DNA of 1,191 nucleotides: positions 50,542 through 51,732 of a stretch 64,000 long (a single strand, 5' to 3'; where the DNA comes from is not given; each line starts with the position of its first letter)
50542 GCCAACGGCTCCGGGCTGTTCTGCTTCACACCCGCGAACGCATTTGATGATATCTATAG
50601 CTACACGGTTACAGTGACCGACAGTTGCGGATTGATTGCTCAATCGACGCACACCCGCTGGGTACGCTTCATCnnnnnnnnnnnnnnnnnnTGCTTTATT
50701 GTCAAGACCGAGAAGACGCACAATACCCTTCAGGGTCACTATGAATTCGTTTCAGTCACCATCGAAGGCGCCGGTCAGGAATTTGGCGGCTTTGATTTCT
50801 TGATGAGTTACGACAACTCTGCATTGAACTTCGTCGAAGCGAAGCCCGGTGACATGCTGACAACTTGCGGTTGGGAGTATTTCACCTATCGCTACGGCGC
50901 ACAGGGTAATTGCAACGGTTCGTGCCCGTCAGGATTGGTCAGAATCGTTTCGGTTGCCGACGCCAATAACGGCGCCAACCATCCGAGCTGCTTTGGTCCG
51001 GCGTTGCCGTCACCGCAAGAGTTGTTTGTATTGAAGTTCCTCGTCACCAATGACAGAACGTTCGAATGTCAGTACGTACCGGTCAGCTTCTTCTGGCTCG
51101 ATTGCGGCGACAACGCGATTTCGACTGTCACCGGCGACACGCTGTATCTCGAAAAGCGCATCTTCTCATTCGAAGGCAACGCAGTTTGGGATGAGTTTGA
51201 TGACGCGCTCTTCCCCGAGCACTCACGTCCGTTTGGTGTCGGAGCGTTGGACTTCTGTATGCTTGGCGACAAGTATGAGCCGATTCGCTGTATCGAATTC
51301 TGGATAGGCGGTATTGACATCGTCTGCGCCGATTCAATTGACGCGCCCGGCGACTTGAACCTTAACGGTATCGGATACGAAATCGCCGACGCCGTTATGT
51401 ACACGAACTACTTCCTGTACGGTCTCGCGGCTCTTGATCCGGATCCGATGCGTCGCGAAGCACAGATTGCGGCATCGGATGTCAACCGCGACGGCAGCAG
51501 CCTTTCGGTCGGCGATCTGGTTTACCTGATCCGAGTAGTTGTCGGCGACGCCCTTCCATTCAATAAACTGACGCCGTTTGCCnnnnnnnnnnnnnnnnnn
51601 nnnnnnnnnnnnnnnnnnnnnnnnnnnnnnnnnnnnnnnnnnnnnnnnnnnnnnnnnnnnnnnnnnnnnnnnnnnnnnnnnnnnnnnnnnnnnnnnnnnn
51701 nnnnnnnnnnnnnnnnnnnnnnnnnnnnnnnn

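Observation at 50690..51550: Cohesin-like and dockerin-like segments inside a T9SS substrate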

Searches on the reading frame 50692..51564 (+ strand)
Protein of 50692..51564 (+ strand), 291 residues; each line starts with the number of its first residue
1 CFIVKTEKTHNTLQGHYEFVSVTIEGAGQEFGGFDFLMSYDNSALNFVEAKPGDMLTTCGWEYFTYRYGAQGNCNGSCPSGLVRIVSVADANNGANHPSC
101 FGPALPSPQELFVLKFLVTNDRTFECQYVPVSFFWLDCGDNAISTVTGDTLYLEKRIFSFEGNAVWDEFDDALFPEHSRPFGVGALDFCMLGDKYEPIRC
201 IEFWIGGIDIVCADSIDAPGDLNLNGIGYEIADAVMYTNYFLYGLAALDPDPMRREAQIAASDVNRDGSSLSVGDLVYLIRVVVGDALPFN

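Call 56: search_protein_representatives(protein=window:50692-51564:+)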
Query: 291 residues. Proteins with E-value up to 0.001 (for the whole library): 1638; up to 1e-10: 1286; up to 1e-30: 780. The best 150 are listed.
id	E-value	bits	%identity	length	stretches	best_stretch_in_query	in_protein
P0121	1.5e-199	678.4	100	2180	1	1-291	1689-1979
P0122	1.0e-193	659.2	37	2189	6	5-290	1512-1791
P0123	3.9e-161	552.2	42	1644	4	4-290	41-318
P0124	4.4e-159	545.5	40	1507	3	4-290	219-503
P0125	3.8e-157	539.1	37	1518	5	2-289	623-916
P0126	2.6e-150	516.7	43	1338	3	11-289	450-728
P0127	1.2e-147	508.0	41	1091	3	5-287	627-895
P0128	2.8e-147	506.7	37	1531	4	2-284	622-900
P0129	1.2e-138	478.4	41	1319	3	12-290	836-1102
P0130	2.1e-137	474.3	42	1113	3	19-290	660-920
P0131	1.7e-131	454.9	41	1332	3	20-289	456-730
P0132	3.5e-125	434.2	45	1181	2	3-290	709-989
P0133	8.2e-125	432.9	45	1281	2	3-288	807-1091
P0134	4.0e-120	417.6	36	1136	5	7-213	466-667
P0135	3.0e-119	414.7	36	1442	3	10-289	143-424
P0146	1.5e-110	386.1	61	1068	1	3-291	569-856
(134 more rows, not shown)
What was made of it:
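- Family size: call 56 (1,638 clusters at E<=1e-3, 1,286 at E<=1e-10).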

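Call 58: list_cluster_members(proteins=[P0121, P0122, P0124, P0134, P0126, P0123])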
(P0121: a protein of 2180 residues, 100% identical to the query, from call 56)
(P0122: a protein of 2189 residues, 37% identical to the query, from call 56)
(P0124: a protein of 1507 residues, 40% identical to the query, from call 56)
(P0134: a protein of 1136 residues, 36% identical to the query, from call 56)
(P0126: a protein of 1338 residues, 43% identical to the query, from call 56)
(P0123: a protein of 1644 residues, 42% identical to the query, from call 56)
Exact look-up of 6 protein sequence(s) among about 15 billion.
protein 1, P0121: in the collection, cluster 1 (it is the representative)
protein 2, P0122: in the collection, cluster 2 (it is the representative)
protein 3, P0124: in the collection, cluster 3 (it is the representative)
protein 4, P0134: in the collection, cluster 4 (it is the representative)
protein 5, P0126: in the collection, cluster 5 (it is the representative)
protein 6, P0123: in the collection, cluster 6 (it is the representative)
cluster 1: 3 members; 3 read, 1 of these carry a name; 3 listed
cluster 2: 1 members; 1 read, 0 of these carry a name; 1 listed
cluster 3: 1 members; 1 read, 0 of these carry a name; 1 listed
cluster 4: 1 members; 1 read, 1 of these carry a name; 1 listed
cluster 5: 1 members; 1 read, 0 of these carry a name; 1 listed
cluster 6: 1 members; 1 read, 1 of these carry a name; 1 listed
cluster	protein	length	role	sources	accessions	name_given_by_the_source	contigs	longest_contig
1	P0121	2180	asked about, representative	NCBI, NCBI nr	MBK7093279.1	MAG: T9SS type A sorting domain-containing protein [bacterium] | T9SS type A sorting domain-containing protein [bacterium]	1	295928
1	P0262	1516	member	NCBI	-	-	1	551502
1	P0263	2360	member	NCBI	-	-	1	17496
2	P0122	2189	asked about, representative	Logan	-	-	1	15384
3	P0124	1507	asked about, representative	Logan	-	-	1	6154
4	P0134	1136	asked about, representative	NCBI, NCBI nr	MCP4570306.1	MAG: hypothetical protein GY841_22220 [FCB group bacterium] | hypothetical protein [FCB group bacterium]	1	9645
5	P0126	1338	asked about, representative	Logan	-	-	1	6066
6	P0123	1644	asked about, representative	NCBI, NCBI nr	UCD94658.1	MAG: hypothetical protein JSU69_00990 [Candidatus Zixiibacteriota bacterium] | MAG: hypothetical protein JSU69_00990 [candidate division Zixibacteria bacterium]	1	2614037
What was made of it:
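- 45565..52170 (+): Whole gene for a giant T9SS cargo protein (2201 codons; probable start at 45628, giving 2180 aa). It has a signal peptide, a DUF4114 domain, about 16 Big_9/PKD-like repeats of 86 aa, and then the C-terminal cassette. It is identical to NCBI MBK7093279.1, named 'T9SS type A sorting domain-containing protein' (calls 56, 58).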

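Call 73: search_protein_families(library=pfam, alignment_id=A4, max_evalue=0.001)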
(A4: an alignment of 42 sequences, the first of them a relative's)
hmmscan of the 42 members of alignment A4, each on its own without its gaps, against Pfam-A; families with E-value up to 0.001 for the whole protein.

A. member 1, P0146 (1068 aa): 5 families
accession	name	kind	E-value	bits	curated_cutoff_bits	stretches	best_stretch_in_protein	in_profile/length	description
PF17963.7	Big_9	-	2.2e-22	80.2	23.6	0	400-471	9-89/89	Bacterial Ig domain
PF13860.13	FlgD_ig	-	1.3e-08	35.1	27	1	1000-1055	18-75/79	FlgD Ig-like domain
PF23722.1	Beta-sand_DEX1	-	1.7e-06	29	27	0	97-126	69-98/99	DEX1 beta-sandwich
PF18962.6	Por_Secre_tail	-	5.9e-06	26.9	27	1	986-1065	2-74/75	Secretion system C-terminal sorting domain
PF00963.24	Cohesin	-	2.9e-05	24.7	24.1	1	570-622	3-55/139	Cohesin domain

B. families by the number of members that match (of 42 scanned): 43 families (the first 25 are shown)
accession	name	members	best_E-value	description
PF18962.6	Por_Secre_tail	39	6.4e-11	Secretion system C-terminal sorting domain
PF13860.13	FlgD_ig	25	5.3e-12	FlgD Ig-like domain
PF13585.12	CHU_C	11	1.7e-06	CHU_C Type IX secretion signal domain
PF17963.7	Big_9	9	7.5e-37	Bacterial Ig domain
PF23237.1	HYR_4C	5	1.8e-33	HYR-like domain with 4 cysteines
PF05345.18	He_PIG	4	6.9e-07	Putative Ig domain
PF00963.24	Cohesin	4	1.2e-06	Cohesin domain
PF13519.12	VWA_2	3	6e-08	von Willebrand factor type A domain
PF13529.12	Peptidase_C39_2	3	1.1e-07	Peptidase_C39 like family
PF18911.6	PKD_4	3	7.9e-06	PKD domain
PF02494.22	HYR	2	9.8e-31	HYR domain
PF00082.27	Peptidase_S8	2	3.8e-26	Subtilase family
PF23722.1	Beta-sand_DEX1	2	1.2e-20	DEX1 beta-sandwich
PF13385.13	Laminin_G_3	2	2.8e-19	Concanavalin A-like lectin/glucanases superfamily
PF20009.4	GEVED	2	1.5e-14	GEVED domain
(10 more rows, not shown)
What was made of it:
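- On Cohesin (Pfam PF00963): Some relatives pass (P0146 at 24.7 bits, call 73).
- Passengers include Peptidase_S8, M14, C25, C39_2 and C70 as well as VWA, HYR and Big_9: call 73.
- Tried and rejected: A wider sample did reveal proteases (call 73).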

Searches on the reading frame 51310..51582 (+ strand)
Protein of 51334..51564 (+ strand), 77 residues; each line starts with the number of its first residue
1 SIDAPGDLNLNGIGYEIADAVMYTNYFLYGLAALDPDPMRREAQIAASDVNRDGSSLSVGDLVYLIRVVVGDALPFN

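Call 40: predict_structure(alignment_id=A3)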
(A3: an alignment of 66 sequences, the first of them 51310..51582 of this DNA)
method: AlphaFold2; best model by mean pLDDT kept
length: 91 residues; sequences in the alignment: 66
mean_pLDDT: 84.4   pTM: 0.73
mean pLDDT of the five models: 84.4, 84.2, 84.0, 81.9, 81.6
residues with pLDDT >= 90: 59; 70-90: 14; 50-70: 11; < 50: 7
segments of 3 or more residues with pLDDT < 50: 1-6
pLDDT, mean of each block of 10 residues (from residue 1): 46 88 95 96 94 91 91 95 68 45
secondary structure, 60 per line:
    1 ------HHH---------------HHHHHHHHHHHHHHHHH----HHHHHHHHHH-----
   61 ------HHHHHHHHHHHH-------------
elements in order: H25-41 H46-55 H67-78
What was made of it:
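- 51349..51549 (+): Dockerin module. Ca loop 1 is at 51352-51390, helix 1 at 51382-51432, the linker helix at 51445-51474, Ca loop 2 at 51478-51516 and helix 3 at 51508-51543. Each loop is 13 residues, one more than canonical. The dockerin-only AF2 model has pLDDT 84 (call 40).
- On Dockerin type I (Pfam PF00404): The dockerin-only model has pLDDT 84 and helices at 25-41, 46-55 and 67-78 (call 40).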

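Call 42: fold_search(model_id=the predicted structure, library=pdb)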
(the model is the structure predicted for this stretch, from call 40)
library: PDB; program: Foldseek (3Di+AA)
matches with E <= 10: 9; with E <= 0.001: 0
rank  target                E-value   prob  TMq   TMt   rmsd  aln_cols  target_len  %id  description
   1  6kgc_B                1.0e-01  1.00  0.50  0.73   3.3        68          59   29  Crystal structure of CaDoc0917(R49D)-CaCohA2 complex at pH 5.4 (released 2020-07-08)
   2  5m2o_B                1.5e-01  1.00  0.63  0.75   2.3        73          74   22  R. flavefaciens' third ScaB cohesin in complex with a group 1 dockerin (released 2017-07-05)
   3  4fl4_G                1.6e-01  0.99  0.56  0.74   3.0        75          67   24  Scaffoldin conformation and dynamics revealed by a ternary complex from the Clostridium thermocellum cellulosome (released 2012-06-27)
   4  3ul4_B                1.8e-01  1.00  0.56  0.77   2.1        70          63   30  Crystal structure of Coh-OlpA(Cthe_3080)-Doc918(Cthe_0918) complex: A novel type I Cohesin-Dockerin complex from Clost (released 2012-11-28)
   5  4uyp_B                1.9e-01  1.00  0.58  0.70   2.6        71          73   30  High resolution structure of the third cohesin ScaC in complex with the ScaB dockerin with a mutation in the N-termina (released 2015-04-15)
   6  5m2s_B                3.4e-01  0.98  0.53  0.60   2.7        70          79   23  R. flavefaciens' third ScaB cohesin in complex with a group 1 dockerin (released 2017-07-05)
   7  6kgf_B                3.6e-01  0.98  0.50  0.71   2.8        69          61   32  Crystal structure of CaDoc0917(R16D)-CaCohA2 complex at pH 8.2 (released 2020-07-08)
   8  6kgd_B                4.6e-01  0.97  0.49  0.73   3.3        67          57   30  Crystal structure of CaDoc0917(R49D)-CaCohA2 complex at pH 8.0 (released 2020-07-08)
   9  4p6i_C                7.2e+00  0.02  0.18  0.08  10.1        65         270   26  Crystal structure of the Cas1-Cas2 complex from Escherichia coli (released 2014-05-07)
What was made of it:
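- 51349..51549 (+): All Foldseek PDB hits with E<=0.5 are dockerins (call 42).
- On Dockerin type I (Pfam PF00404): All 8 Foldseek PDB hits with E<=0.5 are dockerins, TM 0.60-0.77, rmsd 2.1-3.3 A. The E-values are weak (0.1-0.5) because the domain is short (call 42).
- Dockerin fold: call 42 (8 of 8 hits are dockerins).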

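Call 48: search_solved_structures(query=window:51334-51564:+, max_evalue=10, show_alignments=4)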
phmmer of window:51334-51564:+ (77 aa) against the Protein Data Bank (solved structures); distinct sequences matched with E-value up to 10: 5.
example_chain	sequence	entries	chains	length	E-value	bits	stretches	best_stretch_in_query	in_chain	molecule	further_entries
3ul4_B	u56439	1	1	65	0.26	15.2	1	5-71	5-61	Cellulosome enzyme, dockerin type I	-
2gas_A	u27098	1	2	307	1.5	12.8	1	11-62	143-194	isoflavone reductase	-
7unj_A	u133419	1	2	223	1.9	12.4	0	39-70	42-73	SP1-ZnPPaM designed chlorophyll dimer protein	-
5cwp_A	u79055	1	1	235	3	11.8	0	39-67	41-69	Designed helical repeat protein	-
6n4n_C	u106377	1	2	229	3.3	11.7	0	39-68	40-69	Rosetta-designed danoprevir/NS3a complex reader 2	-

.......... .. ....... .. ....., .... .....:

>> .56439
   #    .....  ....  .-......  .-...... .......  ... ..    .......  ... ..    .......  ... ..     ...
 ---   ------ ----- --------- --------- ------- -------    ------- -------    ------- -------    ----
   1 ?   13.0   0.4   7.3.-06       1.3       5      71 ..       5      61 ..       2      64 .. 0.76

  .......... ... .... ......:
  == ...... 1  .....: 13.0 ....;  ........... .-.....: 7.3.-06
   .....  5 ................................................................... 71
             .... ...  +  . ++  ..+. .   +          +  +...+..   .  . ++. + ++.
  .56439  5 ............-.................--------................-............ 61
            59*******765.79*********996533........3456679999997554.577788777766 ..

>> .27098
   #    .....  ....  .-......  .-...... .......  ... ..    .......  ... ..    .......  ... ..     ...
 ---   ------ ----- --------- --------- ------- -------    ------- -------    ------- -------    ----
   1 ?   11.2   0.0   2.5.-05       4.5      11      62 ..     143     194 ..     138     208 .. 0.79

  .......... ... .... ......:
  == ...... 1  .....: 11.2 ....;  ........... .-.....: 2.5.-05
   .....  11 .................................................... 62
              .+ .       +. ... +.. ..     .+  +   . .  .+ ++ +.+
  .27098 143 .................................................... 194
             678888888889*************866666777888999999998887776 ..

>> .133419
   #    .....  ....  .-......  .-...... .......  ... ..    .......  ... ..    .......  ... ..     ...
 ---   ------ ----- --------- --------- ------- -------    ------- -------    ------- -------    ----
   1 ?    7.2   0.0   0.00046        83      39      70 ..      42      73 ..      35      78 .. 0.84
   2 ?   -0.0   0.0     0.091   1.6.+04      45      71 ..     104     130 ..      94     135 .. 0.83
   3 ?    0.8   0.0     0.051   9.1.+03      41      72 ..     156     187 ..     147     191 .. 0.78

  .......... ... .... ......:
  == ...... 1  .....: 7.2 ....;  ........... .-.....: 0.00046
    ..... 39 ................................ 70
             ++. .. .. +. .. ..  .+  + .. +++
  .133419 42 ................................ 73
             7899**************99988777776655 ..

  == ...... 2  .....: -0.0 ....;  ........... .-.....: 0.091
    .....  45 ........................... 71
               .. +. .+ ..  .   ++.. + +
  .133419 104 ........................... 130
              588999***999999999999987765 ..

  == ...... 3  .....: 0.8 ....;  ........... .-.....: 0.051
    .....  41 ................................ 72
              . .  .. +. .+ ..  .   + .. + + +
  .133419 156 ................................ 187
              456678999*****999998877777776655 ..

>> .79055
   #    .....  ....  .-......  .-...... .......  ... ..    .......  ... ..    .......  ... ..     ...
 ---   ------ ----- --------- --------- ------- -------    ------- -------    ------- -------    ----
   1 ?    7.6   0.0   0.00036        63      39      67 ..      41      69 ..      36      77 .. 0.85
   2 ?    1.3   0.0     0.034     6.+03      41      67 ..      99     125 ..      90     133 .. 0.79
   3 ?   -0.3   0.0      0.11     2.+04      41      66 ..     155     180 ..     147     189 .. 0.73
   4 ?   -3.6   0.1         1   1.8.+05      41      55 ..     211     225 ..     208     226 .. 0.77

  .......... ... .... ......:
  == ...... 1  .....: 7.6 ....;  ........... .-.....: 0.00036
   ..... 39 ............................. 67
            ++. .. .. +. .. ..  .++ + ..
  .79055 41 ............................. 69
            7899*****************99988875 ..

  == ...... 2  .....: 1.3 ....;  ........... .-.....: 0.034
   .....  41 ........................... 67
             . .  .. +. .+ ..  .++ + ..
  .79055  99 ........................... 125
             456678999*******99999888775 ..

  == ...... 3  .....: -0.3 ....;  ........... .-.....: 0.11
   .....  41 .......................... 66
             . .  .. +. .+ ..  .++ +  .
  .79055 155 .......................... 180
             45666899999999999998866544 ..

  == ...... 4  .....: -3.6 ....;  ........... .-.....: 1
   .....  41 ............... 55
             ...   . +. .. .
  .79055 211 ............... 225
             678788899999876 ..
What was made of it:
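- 51349..51549 (+): The alignment to dockerin 3ul4_B shows a one-residue gap in each loop (call 48).
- On EF-hand: The loops are 13 residues (call 48).
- The 13-residue loops move the last acidic ligand by one position (call 48), so calcium coordination is assumed rather than shown. The Ca loops are non-canonical (call 48).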
